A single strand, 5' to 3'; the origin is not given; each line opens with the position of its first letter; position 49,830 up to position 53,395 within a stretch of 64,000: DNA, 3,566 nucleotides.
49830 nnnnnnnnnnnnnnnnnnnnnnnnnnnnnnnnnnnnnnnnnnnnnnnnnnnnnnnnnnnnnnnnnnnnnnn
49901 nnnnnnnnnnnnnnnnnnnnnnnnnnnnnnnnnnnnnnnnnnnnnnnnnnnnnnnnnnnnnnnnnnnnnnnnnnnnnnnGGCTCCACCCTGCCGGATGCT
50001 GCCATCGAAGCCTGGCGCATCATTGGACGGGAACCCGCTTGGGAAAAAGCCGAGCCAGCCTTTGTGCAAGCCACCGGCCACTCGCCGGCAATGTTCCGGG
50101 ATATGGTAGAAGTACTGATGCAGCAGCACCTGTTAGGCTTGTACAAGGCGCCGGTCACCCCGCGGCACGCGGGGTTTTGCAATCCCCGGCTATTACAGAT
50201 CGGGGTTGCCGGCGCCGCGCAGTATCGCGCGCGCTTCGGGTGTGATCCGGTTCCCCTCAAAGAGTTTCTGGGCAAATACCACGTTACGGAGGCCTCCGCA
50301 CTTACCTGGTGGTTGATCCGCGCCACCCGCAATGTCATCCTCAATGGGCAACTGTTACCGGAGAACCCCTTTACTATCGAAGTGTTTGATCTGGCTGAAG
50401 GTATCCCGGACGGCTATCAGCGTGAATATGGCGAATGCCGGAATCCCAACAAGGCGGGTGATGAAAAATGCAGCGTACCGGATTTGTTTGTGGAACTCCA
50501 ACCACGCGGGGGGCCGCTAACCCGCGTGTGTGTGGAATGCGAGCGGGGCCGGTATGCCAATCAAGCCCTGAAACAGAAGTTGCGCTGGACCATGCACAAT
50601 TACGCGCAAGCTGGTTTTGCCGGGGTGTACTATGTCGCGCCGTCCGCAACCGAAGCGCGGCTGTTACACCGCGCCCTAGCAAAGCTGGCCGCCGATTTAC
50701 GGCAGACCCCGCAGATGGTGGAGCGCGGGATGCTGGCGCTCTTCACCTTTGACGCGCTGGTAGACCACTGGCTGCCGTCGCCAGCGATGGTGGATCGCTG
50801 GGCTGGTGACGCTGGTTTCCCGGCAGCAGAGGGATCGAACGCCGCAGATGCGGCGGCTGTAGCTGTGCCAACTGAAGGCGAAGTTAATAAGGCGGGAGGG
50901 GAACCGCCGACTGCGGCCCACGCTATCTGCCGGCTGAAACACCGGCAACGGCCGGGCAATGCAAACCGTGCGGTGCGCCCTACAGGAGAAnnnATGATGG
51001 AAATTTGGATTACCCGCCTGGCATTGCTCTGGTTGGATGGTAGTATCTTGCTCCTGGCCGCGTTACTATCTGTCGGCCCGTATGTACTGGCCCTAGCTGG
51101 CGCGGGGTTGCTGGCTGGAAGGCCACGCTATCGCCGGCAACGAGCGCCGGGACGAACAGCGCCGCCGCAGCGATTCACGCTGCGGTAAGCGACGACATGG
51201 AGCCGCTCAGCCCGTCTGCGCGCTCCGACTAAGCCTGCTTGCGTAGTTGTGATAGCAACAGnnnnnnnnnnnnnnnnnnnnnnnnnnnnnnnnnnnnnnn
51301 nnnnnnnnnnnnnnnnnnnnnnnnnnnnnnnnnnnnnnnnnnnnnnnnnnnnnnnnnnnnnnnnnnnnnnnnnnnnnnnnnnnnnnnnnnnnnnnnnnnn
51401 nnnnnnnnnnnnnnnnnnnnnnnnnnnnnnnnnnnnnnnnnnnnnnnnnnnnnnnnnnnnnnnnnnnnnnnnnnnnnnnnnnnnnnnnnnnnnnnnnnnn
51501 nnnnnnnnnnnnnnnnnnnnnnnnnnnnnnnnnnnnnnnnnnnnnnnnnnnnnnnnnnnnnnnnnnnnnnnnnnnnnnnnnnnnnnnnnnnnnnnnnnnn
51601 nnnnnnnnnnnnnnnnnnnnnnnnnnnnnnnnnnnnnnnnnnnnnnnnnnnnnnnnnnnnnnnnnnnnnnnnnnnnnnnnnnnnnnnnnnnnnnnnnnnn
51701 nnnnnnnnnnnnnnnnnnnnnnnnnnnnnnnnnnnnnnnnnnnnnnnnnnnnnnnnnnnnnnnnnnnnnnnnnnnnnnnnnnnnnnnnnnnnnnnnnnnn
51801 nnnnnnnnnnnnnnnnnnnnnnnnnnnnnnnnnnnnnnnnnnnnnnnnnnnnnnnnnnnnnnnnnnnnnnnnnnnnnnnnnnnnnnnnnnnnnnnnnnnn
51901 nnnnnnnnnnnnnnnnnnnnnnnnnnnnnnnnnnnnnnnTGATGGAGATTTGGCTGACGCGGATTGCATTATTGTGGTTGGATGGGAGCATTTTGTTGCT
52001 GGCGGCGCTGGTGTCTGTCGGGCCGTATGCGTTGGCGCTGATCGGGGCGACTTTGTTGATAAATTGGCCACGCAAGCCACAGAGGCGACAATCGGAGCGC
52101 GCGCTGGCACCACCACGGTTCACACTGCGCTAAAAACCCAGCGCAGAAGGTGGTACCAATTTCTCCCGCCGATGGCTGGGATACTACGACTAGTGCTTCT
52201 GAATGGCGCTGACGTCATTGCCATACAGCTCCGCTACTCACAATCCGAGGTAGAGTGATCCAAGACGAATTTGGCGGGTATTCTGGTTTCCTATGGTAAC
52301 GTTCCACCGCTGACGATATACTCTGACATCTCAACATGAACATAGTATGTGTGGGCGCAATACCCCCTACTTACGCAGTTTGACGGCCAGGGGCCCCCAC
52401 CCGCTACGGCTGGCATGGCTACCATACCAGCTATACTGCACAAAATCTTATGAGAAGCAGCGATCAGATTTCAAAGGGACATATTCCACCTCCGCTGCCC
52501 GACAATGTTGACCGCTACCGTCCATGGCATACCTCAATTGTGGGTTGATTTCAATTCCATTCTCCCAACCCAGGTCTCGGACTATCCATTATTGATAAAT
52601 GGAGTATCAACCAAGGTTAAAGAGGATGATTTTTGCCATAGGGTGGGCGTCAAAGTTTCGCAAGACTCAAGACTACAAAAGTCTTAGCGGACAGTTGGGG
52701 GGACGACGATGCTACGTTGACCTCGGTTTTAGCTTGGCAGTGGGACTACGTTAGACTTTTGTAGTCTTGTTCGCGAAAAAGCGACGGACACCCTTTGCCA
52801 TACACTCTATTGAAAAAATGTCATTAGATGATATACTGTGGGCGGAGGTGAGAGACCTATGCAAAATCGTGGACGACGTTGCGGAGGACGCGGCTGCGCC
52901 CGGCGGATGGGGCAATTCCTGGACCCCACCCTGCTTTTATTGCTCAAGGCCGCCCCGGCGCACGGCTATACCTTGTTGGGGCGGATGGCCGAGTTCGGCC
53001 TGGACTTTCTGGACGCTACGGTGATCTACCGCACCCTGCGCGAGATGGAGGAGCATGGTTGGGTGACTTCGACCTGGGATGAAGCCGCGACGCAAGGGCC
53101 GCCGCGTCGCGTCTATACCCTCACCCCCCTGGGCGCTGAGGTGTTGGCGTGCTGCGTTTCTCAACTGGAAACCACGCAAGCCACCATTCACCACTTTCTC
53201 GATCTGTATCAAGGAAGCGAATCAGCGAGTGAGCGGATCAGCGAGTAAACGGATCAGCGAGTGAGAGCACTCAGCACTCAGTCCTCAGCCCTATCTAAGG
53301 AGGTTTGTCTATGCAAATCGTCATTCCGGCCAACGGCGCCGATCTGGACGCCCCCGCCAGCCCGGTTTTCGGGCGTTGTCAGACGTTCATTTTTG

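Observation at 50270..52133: Tandem duplication of a two-gene module: Cys-containing nuclease-like domain plus 64-aa two-TM protein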

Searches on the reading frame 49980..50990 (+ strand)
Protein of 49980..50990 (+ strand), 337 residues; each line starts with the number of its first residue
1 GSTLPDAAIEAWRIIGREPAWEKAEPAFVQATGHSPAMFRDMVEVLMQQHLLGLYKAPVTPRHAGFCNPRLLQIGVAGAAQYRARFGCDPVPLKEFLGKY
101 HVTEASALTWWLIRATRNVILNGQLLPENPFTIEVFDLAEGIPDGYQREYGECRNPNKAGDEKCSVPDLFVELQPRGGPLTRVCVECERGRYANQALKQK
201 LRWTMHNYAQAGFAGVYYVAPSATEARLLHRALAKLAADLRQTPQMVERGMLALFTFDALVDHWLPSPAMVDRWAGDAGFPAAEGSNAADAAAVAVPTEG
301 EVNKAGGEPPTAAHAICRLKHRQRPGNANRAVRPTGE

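Call 29: search_protein_families(library=pfam, alignment_id=A3, max_evalue=10)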
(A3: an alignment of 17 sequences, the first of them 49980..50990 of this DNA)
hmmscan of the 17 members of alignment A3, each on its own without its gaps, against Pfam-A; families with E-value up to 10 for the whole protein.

A. member 1, window:49980-50990:+ (337 aa): 0 families

B. families by the number of members that match (of 17 scanned): 9 families
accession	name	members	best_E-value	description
PF04625.18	DEC-1_N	3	0.058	DEC-1 protein, N-terminal region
PF13814.12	Replic_Relax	1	0.00093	Replication-relaxation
PF07336.16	ABATE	1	0.0022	Putative stress-induced transcription regulator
PF03551.20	PadR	1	0.0046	Transcriptional regulator PadR-like family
PF12802.13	MarR_2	1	0.057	MarR family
PF22256.2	BDI_1685-like_C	1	0.08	BDI_1685-like, C-terminal domain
PF13601.12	HTH_34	1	0.17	Winged helix DNA-binding domain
PF20023.5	WSLR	1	0.53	Wolframin Sel1-like repeat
PF12840.13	HTH_20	1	2.7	Helix-turn-helix domain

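Call 31: search_solved_structures(query=A3, max_evalue=10, show_alignments=2)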
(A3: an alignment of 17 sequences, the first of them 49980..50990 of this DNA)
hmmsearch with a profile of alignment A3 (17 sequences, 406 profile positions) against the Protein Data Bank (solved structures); distinct sequences matched with E-value up to 10: 3.
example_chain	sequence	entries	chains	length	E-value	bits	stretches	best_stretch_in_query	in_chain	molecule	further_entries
3ugm_A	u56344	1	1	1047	0.22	13.9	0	60-133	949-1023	TAL effector AvrBs3/PthA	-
7ne9_AAA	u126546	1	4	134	1.9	10.8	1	103-181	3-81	Ferric uptake regulator family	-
4osk_A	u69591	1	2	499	3.8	9.8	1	59-133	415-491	Hax3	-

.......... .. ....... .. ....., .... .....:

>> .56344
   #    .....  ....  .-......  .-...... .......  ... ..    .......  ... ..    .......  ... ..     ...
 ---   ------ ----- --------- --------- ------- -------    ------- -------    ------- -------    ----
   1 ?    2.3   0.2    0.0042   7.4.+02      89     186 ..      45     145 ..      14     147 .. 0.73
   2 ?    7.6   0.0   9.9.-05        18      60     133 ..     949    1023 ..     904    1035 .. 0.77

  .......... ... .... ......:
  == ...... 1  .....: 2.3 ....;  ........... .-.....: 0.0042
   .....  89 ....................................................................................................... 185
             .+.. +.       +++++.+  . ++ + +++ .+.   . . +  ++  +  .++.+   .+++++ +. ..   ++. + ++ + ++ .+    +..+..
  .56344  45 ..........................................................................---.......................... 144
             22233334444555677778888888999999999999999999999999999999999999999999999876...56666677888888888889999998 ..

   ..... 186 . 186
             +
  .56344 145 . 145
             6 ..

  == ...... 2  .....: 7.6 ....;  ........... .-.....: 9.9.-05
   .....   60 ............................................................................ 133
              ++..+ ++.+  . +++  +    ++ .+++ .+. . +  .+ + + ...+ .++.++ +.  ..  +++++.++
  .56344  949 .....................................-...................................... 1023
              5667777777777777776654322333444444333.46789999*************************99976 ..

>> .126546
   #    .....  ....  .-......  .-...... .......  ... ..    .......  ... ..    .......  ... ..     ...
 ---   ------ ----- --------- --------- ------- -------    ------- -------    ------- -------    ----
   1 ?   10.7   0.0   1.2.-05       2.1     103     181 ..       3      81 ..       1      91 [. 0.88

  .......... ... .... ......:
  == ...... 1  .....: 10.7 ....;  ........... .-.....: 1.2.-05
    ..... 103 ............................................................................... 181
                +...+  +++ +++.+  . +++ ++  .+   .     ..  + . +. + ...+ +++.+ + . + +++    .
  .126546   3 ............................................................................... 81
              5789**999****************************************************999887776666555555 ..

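Call 38: predict_structure(alignment_id=A3)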
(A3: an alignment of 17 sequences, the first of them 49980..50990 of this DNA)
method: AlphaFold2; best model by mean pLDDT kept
length: 337 residues; sequences in the alignment: 17
mean_pLDDT: 86.9   pTM: 0.85
mean pLDDT of the five models: 86.9, 86.6, 84.9, 84.7, 83.2
residues with pLDDT >= 90: 244; 70-90: 34; 50-70: 38; < 50: 21
segments of 3 or more residues with pLDDT < 50: 282-294, 333-337
pLDDT, mean of each block of 10 residues (from residue 1): 88 98 97 98 97 93 93 95 97 91 76 97 96 95 90 61 82 96 95 90 95 97 94 95 94 97 97 73 45 52 64 95 74 47
secondary structure, 60 per line:
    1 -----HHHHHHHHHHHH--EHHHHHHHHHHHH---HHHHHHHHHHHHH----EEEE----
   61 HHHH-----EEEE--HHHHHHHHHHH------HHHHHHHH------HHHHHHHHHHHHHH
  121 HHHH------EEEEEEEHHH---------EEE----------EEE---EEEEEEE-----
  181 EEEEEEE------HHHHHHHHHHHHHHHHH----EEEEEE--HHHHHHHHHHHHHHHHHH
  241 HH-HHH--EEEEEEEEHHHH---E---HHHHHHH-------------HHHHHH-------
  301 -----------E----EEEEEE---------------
elements in order: H6-17 H21-32 H36-48 E53-56 H61-64 E70-73 H76-86 H93-100 H107-124 E131-137 E150-152 E163-165 E169-175 E181-187 H194-210 E215-220 H223-242 E249-256 H257-260 H268-274 H288-293 E317-322

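Call 42: fold_search(model_id=the predicted structure, library=pdb)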
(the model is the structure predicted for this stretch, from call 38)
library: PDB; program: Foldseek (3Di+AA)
matches with E <= 10: 1117; with E <= 0.001: 0
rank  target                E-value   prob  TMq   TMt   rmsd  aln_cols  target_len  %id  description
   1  6pco_A                4.4e-03  1.00  0.19  0.43  12.4       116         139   17  Mechanism for regulation of DNA binding of Bordetella bronchiseptica BpsR by 6-hydroxynicotinic acid (released 2019-11-06)
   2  6pcp_A                5.9e-03  1.00  0.20  0.44  12.4       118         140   17  Mechanism for regulation of DNA binding of Bordetella bronchiseptica BpsR by 6-hydroxynicotinic acid (released 2019-11-06)
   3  6pcp_C                1.1e-02  1.00  0.20  0.44   3.0        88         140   19  Mechanism for regulation of DNA binding of Bordetella bronchiseptica BpsR by 6-hydroxynicotinic acid (released 2019-11-06)
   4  6pco_C                1.4e-02  1.00  0.21  0.50   2.4        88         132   18  Mechanism for regulation of DNA binding of Bordetella bronchiseptica BpsR by 6-hydroxynicotinic acid (released 2019-11-06)
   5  1xmx                  1.9e-02  0.75  0.28  0.25  12.3       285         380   13  Crystal structure of protein VC1899 from Vibrio cholerae (released 2004-11-16)
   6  4rgu_B                2.0e-02  1.00  0.20  0.43   2.8        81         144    9  Crystal Structure of Putative MarR Family Transcriptional Regulator HcaR from Acinetobacter sp. ADP complexed with fer (released 2015-03-04)
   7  4rgr_A                2.1e-02  1.00  0.19  0.43   3.6        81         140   10  Crystal Structure of Putative MarR Family Transcriptional Regulator HcaR from Acinetobacter sp. ADP (released 2015-03-04)
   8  4yif_C                2.2e-02  0.98  0.20  0.46  12.3       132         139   15  Crystal structure of Rv0880 (released 2015-06-10)
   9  2nnn_A                2.5e-02  1.00  0.21  0.49   2.8        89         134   18  Crystal structure of probable transcriptional regulator from Pseudomonas aeruginosa (released 2006-11-21)
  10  5cs4_B                2.5e-02  0.30  0.17  0.16   9.4       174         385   11  Crystal structure of domains AC3-AC5 of yeast acetyl-CoA carboxylase (released 2015-10-28)
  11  4fht_B                2.7e-02  1.00  0.20  0.44   3.3        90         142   16  Crystal Structure of the PcaV transcriptional regulator from Streptomyces coelicolor in complex with its natural ligan (released 2013-04-24)
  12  3bpx_B                3.0e-02  1.00  0.20  0.45   2.8        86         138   14  Crystal Structure of MarR (released 2008-05-20)
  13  4zzl_A                3.0e-02  1.00  0.20  0.44   2.8        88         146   10  MexR R21W derepressor mutant causing multidrug resistance in P. aeruginosa by mexAB-oprM efflux pump expression (released 2016-07-27)
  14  5yhz                  3.4e-02  1.00  0.21  0.45   2.7        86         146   12  Structure of Lactococcus lactis ZitR, E41A mutant (released 2017-12-06)
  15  8pq4                  3.4e-02  0.98  0.19  0.46  12.2       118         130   19  Structure of HosA transcriptional regulator from enteropathogenic Escherichia coli O127:H6 (strain E2348/69) (released 2023-07-19)
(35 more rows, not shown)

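Call 46: fold_search(model_id=the predicted structure, library=viral)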
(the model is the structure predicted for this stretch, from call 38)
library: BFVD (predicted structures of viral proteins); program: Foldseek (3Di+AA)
matches with E <= 10: 1131; with E <= 0.001: 5
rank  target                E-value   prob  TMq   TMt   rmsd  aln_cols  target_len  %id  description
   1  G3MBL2                1.6e-07  1.00  0.33  0.38   9.1       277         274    9  Gp146 [Bacillus phage G]
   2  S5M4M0                7.5e-07  1.00  0.38  0.44   7.9       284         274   11  Uncharacterized protein [Bacillus phage JL]
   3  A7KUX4                1.1e-06  1.00  0.36  0.42   7.6       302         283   12  (no name in the UniProt tables at hand)
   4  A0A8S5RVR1            6.5e-06  1.00  0.26  0.17  14.4       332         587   12  Transcriptional regulator OhrR regulator, MarR family, TRANSCRIPTION.93A [Siphoviridae sp. ctHip2]
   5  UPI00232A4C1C         7.7e-05  1.00  0.36  0.43   8.8       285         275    9  (no name look-up for this kind of identifier)
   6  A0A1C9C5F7            5.5e-03  0.85  0.21  0.20  11.7       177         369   15  C2H2-type domain-containing protein [Heterosigma akashiwo virus 01]
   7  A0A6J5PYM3            5.8e-03  0.35  0.17  0.17  15.8       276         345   11  Uncharacterized protein [uncultured Caudovirales phage]
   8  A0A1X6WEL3            7.4e-03  0.84  0.24  0.32  17.8       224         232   10  (no name in the UniProt tables at hand)
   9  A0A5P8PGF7            7.9e-03  1.00  0.21  0.49   3.5        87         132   15  (no name in the UniProt tables at hand)
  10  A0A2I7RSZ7            8.4e-03  0.99  0.21  0.42  16.7       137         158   14  (no name in the UniProt tables at hand)
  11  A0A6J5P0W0            1.1e-02  0.38  0.18  0.22  20.0       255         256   11  HTH_XRE domain containing protein [uncultured Caudovirales phage]
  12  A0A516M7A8            1.3e-02  0.96  0.30  0.51   5.8       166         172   10  (no name in the UniProt tables at hand)
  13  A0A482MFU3            1.5e-02  1.00  0.19  0.44   4.7        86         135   15  (no name in the UniProt tables at hand)
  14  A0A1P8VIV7            1.6e-02  0.38  0.14  0.19   9.4       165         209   12  Nuclear protein [Murid betaherpesvirus 3]
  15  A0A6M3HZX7            1.8e-02  0.89  0.21  0.50   6.8       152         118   13  (no name in the UniProt tables at hand)
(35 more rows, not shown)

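Call 61: find_homologous_proteins(query=A3, max_evalue=0.001)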
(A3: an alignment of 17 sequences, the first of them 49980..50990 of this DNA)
Query A3 (17 sequences) (337 aa, profile of the alignment): 5 proteins with E <= 0.001 among 8000 candidates.
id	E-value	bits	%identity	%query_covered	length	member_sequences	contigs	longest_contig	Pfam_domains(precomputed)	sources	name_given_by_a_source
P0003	4.3e-158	545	85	97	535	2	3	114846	-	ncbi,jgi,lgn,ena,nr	ncbi:MAG TPA: hypothetical protein PKH77_00795 [Anaerolineae bacterium]|nr:hypothetical protein [Ana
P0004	1.2e-143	497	67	96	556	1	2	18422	-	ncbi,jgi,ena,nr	ncbi:MAG TPA: hypothetical protein PKH77_22600 [Anaerolineae bacterium]|nr:hypothetical protein [Ana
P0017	2.2e-131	457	31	63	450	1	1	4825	-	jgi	jgi:hypothetical protein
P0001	1.1e-91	326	73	69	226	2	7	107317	-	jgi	-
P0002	1.7e-49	187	81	40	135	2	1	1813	-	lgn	-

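Call 97: search_protein_families(library=ncbifam, alignment_id=A3, max_evalue=10)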
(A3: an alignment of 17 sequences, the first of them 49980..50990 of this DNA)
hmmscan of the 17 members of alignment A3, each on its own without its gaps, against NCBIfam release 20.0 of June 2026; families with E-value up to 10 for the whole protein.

A. member 1, window:49980-50990:+ (337 aa): 0 families

B. families by the number of members that match (of 17 scanned): 4 families
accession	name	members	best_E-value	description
NF041423.1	MobC_subf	8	0.00069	MobC family replication-relaxation protein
TIGR00029.2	S20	1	0.059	30S ribosomal protein S20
NF053729.1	c-di-GMP_motif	1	0.16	cyclic di-GMP-binding domain-containing protein, MshE-related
NF052243.1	T4PFormProtSgmX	1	1.1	type IV pili formation protein SgmX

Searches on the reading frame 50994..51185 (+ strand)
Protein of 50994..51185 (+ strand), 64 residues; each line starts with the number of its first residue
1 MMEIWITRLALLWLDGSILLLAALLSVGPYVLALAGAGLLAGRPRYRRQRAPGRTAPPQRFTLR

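Call 7: search_protein_families(library=pfam, proteins=[window:50994-51185:+], max_evalue=1)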
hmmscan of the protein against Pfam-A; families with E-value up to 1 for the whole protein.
window:50994-51185:+ (64 aa): 1 family
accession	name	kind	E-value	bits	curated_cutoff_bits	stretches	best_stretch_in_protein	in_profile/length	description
PF07332.16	Phage_holin_3_6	-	0.023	15.2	28.4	1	10-55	58-104/116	Putative Actinobacterial Holin-X, holin superfamily III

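Call 8: search_protein_families(library=phrogs, proteins=[window:50994-51185:+], max_evalue=1)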
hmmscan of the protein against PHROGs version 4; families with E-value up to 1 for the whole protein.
window:50994-51185:+ (64 aa): 1 family
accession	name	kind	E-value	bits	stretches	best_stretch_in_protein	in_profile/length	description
phrog_38837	-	unknown function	0.37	11.7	1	20-37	22-39/47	-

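Call 9: search_protein_families(library=padloc, proteins=[window:50994-51185:+], max_evalue=1)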
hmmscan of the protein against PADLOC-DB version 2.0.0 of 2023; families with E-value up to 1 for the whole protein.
window:50994-51185:+ (64 aa): 0 families

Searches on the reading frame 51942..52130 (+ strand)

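Call 7: search_protein_families(library=pfam, proteins=[window:51942-52130:+], max_evalue=1)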
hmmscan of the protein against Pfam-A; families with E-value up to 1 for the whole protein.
window:51942-52130:+ (63 aa): 0 families

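Call 8: search_protein_families(library=phrogs, proteins=[window:51942-52130:+], max_evalue=1)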
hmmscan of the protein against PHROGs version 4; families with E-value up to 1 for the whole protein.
window:51942-52130:+ (63 aa): 1 family
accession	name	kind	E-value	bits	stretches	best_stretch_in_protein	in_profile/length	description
phrog_16887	-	unknown function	0.28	12.1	1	35-51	34-51/72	-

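Call 9: search_protein_families(library=padloc, proteins=[window:51942-52130:+], max_evalue=1)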
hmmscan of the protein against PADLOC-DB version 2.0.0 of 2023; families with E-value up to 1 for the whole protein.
window:51942-52130:+ (63 aa): 0 families

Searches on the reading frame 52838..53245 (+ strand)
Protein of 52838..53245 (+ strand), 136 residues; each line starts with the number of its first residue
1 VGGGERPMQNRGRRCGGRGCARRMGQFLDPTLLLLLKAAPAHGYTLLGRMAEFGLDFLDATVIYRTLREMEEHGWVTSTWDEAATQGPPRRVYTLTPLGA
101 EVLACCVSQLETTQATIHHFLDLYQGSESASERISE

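Call 7: search_protein_families(library=pfam, proteins=[window:52838-53245:+], max_evalue=1)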
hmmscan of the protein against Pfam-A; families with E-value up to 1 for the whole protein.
window:52838-53245:+ (136 aa): 5 families
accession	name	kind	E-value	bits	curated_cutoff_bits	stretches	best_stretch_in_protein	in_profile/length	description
PF03551.20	PadR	-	1.6e-15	57.3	27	1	32-104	1-74/75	Transcriptional regulator PadR-like family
PF25213.1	HVO_A0261_N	-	0.0024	18.2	35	1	63-108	41-76/86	HVO_A0261 N-terminal domain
PF13814.12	Replic_Relax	-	0.0053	17.3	25.3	1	61-105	27-72/191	Replication-relaxation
PF01638.23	HxlR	-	0.01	16.1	20.8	1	61-105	34-75/91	HxlR-like helix-turn-helix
PF13463.12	HTH_27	-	0.15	12.8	22.2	0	55-82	28-54/68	Winged helix DNA-binding domain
